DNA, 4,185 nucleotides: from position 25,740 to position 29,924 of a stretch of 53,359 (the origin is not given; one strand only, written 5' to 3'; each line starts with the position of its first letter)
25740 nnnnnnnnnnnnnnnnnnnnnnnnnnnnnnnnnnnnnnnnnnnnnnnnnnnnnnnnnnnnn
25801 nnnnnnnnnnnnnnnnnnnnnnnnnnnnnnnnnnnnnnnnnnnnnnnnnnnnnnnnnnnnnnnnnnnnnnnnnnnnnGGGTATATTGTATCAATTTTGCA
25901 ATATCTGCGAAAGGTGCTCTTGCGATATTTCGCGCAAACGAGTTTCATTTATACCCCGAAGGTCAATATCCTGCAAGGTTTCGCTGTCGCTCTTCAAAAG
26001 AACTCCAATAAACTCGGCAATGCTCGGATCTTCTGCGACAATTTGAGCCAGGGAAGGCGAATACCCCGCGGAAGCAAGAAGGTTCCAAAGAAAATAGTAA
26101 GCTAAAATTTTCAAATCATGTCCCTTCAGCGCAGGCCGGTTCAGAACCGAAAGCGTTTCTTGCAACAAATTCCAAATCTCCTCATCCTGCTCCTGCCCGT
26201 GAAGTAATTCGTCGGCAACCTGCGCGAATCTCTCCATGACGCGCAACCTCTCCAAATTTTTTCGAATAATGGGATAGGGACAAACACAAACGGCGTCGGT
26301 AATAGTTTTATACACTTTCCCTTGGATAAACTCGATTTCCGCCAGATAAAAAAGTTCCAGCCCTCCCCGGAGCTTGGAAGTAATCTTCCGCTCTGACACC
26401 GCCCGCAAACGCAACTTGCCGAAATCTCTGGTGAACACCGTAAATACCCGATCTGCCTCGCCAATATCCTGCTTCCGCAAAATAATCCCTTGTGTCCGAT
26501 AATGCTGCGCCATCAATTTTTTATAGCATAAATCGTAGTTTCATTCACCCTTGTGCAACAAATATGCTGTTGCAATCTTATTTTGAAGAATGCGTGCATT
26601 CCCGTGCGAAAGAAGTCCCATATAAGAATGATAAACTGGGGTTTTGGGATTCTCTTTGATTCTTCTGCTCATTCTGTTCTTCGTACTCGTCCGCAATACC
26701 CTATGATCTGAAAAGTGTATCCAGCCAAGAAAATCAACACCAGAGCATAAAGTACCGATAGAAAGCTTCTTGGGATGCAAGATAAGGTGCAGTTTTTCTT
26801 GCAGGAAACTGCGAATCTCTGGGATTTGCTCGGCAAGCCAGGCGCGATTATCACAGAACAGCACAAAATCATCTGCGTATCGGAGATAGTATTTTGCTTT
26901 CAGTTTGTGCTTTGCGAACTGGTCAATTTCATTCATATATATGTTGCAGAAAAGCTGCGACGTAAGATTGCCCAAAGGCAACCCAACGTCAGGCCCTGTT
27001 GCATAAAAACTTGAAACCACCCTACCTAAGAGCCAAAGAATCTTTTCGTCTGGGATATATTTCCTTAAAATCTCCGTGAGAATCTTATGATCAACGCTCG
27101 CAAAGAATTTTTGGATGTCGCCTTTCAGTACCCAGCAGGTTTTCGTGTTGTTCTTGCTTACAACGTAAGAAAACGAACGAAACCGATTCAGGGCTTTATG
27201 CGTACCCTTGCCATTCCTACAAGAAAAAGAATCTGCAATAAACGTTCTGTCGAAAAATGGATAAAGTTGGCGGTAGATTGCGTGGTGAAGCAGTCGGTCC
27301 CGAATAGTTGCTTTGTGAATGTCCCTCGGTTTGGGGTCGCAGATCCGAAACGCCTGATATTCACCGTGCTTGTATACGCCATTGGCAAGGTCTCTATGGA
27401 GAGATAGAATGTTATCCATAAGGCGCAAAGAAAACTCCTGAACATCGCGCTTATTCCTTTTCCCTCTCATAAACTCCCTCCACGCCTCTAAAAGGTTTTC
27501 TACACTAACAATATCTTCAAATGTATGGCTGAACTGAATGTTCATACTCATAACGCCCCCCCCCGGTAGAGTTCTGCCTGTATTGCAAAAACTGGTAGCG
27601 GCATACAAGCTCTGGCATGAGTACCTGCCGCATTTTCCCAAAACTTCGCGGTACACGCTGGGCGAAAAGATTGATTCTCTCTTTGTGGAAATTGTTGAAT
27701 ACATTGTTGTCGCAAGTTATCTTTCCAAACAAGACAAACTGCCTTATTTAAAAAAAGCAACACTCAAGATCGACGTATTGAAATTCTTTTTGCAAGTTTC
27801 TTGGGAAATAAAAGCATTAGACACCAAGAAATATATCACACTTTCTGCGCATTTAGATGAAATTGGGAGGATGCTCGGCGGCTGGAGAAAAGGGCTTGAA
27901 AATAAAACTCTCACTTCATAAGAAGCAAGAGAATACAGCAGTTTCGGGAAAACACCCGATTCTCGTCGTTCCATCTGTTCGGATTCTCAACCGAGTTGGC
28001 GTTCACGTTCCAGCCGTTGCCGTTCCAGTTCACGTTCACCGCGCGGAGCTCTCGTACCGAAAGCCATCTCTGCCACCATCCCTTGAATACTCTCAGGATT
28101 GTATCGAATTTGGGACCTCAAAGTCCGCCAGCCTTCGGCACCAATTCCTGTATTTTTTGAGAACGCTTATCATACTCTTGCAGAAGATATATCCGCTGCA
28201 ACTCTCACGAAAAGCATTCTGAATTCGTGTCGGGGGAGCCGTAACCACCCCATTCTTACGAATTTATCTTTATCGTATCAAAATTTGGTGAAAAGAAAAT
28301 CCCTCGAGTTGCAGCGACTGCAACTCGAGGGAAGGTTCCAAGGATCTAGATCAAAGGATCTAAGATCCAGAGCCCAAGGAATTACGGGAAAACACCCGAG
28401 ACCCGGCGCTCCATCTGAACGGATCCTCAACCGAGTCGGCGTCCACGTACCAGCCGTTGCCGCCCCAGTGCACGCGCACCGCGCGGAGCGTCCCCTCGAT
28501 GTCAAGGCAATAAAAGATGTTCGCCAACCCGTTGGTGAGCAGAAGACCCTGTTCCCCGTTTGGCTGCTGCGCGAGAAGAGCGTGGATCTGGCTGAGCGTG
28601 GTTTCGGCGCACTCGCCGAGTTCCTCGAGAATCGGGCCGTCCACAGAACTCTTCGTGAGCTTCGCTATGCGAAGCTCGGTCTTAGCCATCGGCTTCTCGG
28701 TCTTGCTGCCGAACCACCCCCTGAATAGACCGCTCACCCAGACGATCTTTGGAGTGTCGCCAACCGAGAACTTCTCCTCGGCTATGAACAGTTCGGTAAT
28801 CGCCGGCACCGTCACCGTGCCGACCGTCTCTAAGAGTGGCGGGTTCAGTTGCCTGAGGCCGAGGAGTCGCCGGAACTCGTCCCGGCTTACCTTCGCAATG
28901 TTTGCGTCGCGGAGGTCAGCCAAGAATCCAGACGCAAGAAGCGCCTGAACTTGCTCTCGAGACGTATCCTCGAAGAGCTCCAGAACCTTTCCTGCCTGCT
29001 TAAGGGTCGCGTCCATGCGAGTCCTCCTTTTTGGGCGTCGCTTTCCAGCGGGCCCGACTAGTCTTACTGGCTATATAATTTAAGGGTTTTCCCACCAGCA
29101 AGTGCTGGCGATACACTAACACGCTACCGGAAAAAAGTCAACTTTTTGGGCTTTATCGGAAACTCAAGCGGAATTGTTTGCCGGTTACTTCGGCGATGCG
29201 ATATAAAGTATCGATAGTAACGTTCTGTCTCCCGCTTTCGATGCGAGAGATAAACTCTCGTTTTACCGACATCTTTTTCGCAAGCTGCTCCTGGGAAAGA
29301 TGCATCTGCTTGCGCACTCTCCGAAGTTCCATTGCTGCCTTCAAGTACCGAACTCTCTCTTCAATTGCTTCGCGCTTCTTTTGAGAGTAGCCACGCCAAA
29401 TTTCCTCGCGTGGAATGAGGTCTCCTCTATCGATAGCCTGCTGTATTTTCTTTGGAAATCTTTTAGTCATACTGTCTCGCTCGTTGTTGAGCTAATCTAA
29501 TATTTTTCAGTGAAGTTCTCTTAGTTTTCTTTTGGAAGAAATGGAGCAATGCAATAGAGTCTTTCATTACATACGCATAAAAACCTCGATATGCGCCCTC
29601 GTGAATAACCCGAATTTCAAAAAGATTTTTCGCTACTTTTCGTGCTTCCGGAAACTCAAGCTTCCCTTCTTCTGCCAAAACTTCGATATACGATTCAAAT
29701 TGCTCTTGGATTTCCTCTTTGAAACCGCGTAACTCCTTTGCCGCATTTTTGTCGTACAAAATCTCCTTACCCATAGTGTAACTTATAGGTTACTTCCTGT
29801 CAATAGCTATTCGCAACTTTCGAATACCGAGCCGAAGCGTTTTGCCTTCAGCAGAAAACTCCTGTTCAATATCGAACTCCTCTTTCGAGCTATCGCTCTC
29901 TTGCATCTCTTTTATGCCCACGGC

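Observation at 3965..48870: Mosaic of sharply bounded GC-rich single-gene islands wired to AT-rich host-type promoters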

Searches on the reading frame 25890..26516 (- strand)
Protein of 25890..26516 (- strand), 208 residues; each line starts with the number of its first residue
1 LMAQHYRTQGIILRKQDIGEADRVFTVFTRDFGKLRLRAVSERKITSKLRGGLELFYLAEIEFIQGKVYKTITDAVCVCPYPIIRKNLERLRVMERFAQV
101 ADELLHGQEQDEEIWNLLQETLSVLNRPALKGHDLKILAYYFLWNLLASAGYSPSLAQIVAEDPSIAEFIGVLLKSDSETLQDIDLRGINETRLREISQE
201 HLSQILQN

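Call 10: search_protein_families(library=pfam, proteins=[window:25890-26516:-], max_evalue=0.001)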
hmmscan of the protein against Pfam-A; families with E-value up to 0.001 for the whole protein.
window:25890-26516:- (208 aa): 2 families
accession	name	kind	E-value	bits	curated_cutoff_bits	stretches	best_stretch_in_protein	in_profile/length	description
PF11967.14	RecO_N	-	6.7e-15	55.3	27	1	2-78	1-77/80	Recombination protein O N terminal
PF02565.21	RecO_C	-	3.1e-07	30.7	22.1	1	86-162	2-74/157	Recombination protein O C terminal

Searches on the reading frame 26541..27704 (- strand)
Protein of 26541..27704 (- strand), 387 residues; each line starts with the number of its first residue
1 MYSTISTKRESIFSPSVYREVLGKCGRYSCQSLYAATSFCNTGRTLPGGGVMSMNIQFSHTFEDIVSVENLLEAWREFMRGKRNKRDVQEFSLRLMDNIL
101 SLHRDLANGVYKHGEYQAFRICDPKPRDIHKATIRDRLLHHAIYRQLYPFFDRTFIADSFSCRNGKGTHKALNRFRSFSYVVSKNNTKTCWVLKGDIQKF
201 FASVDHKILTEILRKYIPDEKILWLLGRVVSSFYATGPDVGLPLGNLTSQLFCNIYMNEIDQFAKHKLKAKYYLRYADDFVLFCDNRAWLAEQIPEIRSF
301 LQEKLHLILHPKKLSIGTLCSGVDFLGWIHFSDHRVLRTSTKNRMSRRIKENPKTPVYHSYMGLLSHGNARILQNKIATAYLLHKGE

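Call 10: search_protein_families(library=pfam, proteins=[window:26541-27704:-], max_evalue=0.001)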
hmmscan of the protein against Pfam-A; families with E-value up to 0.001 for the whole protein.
window:26541-27704:- (387 aa): 1 family
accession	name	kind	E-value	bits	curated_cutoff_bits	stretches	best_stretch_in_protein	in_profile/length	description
PF00078.32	RVT_1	-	8.3e-24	84.9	29.6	1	127-328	10-203/205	Reverse transcriptase (RNA-dependent DNA polymerase)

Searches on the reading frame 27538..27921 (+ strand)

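Call 73: search_protein_families(library=pfam, proteins=[window:27538-27921:+], max_evalue=0.001)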
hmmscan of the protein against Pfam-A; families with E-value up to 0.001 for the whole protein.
window:27538-27921:+ (127 aa): 1 family
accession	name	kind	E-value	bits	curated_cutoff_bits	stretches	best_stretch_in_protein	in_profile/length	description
PF22296.2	bAvd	-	2.6e-15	57.3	40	1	18-119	6-106/107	bAvd-like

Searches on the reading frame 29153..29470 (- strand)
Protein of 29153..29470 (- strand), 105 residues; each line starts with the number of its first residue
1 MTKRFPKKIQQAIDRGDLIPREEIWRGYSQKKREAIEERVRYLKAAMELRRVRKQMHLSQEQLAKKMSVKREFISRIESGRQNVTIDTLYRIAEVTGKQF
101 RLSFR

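Call 10: search_protein_families(library=pfam, proteins=[window:29153-29470:-], max_evalue=0.001)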
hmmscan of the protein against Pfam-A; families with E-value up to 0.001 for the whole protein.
window:29153-29470:- (105 aa): 6 families
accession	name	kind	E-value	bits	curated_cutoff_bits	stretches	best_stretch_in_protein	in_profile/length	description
PF01381.28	HTH_3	-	1.1e-15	57.8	23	1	49-99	1-51/55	Helix-turn-helix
PF13560.12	HTH_31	-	2.2e-10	41.1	27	1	47-97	4-55/64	Helix-turn-helix domain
PF12844.13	HTH_19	-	1.5e-08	34.9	30.2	1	49-94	4-49/64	Helix-turn-helix domain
PF13443.12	HTH_26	-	5.2e-06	27.1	22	1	49-97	2-51/63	Cro/C1-type HTH DNA-binding domain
PF13744.12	HTH_37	-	0.0001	22.5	27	1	30-99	7-74/80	Helix-turn-helix domain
PF13413.12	HTH_25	-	0.00012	22.2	24.6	1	49-81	2-34/62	Helix-turn-helix domain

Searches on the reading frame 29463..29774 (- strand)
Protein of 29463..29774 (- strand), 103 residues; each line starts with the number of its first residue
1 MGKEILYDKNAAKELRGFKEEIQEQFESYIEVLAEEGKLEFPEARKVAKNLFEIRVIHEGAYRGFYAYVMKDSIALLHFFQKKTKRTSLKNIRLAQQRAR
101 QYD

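Call 10: search_protein_families(library=pfam, proteins=[window:29463-29774:-], max_evalue=0.001)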
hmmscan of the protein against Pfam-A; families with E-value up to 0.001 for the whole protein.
window:29463-29774:- (103 aa): 1 family
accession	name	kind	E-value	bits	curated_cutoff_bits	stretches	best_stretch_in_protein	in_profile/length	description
PF05973.20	Gp49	-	1.6e-19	70.2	23.9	1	13-99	1-89/90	Phage derived protein Gp49-like (DUF891)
